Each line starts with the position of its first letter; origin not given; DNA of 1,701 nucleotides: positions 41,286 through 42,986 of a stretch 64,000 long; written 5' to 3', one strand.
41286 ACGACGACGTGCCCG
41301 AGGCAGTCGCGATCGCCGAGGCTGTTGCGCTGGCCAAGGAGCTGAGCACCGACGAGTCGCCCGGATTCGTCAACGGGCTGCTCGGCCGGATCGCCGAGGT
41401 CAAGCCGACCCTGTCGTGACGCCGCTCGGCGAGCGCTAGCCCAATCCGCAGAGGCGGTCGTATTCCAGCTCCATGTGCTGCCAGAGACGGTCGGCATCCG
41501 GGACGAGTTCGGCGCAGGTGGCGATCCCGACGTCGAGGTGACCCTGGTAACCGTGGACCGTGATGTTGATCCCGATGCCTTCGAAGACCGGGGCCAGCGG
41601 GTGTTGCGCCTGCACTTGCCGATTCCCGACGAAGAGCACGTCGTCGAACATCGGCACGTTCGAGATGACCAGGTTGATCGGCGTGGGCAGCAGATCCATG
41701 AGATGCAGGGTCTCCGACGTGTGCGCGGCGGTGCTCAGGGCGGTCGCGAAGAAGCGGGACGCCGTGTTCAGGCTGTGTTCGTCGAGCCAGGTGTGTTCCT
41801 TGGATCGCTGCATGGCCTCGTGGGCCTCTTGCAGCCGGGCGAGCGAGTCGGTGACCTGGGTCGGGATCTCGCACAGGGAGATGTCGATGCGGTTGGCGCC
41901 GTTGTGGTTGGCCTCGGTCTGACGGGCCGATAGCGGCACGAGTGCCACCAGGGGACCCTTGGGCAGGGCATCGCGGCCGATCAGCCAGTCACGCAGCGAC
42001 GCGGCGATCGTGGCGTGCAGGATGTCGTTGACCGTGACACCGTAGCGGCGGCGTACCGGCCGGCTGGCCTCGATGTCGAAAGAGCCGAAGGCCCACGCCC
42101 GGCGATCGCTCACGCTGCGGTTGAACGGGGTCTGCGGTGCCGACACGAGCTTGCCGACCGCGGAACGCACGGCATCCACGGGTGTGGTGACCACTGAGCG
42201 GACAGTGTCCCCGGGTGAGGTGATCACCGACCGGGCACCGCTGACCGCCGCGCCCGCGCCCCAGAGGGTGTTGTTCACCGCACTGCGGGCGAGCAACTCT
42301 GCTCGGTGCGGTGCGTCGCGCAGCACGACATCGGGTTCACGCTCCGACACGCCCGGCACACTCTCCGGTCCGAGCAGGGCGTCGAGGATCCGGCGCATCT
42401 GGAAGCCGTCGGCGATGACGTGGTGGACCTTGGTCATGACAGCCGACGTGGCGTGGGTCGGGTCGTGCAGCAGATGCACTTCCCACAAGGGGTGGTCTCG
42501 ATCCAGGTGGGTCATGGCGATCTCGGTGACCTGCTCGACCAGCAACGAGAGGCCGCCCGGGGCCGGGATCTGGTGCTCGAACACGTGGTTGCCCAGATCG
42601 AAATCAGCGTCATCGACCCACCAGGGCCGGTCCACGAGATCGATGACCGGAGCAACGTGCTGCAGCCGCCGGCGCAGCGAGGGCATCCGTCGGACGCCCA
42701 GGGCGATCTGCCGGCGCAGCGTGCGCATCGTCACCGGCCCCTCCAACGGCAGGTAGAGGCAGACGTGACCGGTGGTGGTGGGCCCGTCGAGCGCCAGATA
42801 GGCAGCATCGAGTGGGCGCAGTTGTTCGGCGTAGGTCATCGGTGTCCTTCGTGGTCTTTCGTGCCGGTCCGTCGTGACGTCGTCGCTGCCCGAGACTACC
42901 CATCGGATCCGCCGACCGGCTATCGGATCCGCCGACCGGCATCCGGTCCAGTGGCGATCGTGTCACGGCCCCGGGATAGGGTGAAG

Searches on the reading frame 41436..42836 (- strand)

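Call 51: search_protein_families(library=pfam, proteins=[window:41436-42836:-], max_evalue=0.001)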
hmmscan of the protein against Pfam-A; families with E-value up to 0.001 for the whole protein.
window:41436-42836:- (466 aa): 3 families
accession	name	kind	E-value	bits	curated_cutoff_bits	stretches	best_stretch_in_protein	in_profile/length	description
PF03007.21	WS_DGAT_cat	-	4.9e-42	145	23.6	1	6-272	1-262/263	Wax ester synthase/diacylglycerol acyltransferase catalytic domain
PF06974.18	WS_DGAT_C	-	7.6e-23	81.6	20.7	1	315-460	3-142/145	WS/DGAT C-terminal domain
PF00668.25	Condensation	-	0.00039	19.7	30.6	0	27-151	31-151/456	Condensation domain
